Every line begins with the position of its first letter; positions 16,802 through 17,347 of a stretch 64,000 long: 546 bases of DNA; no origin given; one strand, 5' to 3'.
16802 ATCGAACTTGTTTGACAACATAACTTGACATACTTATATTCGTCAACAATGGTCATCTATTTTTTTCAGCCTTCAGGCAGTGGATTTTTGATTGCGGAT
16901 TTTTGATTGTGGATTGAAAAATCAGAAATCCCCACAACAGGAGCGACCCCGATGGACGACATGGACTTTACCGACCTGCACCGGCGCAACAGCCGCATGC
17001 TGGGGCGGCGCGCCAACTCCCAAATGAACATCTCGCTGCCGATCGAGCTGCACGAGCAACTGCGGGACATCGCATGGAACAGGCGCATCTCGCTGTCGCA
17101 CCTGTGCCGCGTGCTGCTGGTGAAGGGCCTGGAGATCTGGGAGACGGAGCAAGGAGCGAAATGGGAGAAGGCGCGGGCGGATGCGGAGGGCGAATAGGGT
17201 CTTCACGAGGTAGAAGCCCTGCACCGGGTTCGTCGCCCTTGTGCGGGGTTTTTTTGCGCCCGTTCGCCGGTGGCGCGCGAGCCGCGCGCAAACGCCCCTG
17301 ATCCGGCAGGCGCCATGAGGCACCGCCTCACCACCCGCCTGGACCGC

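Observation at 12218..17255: Second iteron replicon bracketed by paralogous RHH repressor genes with matching promoter/operator architecture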

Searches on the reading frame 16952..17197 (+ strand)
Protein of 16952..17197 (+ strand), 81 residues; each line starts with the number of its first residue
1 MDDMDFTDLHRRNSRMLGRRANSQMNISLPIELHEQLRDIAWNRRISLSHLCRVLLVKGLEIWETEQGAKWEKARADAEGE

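Call 5: search_protein_families(library=pfam, proteins=[window:16952-17197:+], max_evalue=0.1)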
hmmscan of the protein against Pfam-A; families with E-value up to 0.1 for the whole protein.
window:16952-17197:+ (81 aa): 1 family
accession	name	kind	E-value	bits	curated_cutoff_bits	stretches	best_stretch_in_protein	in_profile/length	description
PF07878.17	RHH_5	-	0.0079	16.3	26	1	26-61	5-40/43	CopG-like RHH_1 or ribbon-helix-helix domain, RHH_5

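Call 6: search_protein_families(library=ncbifam, proteins=[window:16952-17197:+], max_evalue=0.1)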
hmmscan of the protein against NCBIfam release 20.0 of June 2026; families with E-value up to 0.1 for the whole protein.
window:16952-17197:+ (81 aa): 1 family
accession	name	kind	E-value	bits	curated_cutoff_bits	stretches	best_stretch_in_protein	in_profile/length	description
NF041793.1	ORF56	equivalog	0.00014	21.9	50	1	30-54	8-32/39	ORF56 family plasmid copy control protein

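Call 10: search_protein_families(library=phrogs, proteins=[window:16952-17197:+], max_evalue=0.1)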
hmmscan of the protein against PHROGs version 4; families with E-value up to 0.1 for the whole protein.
window:16952-17197:+ (81 aa): 6 families
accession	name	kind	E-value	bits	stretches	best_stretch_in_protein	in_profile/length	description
phrog_3180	-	transcription regulation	0.01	16.8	1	22-51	5-34/50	Arc-like repressor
phrog_22338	-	unknown function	0.02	15.9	1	24-77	57-110/207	-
phrog_795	-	other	0.039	15.3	1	12-49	7-44/116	partition protein ATPase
phrog_9615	-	unknown function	0.048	13.8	1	21-68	205-252/349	-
phrog_7325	-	transcription regulation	0.073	14.2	1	28-66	62-100/151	CopG-like transcriptional repressor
phrog_3431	-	transcription regulation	0.073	13.8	1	24-67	20-63/67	Arc-like repressor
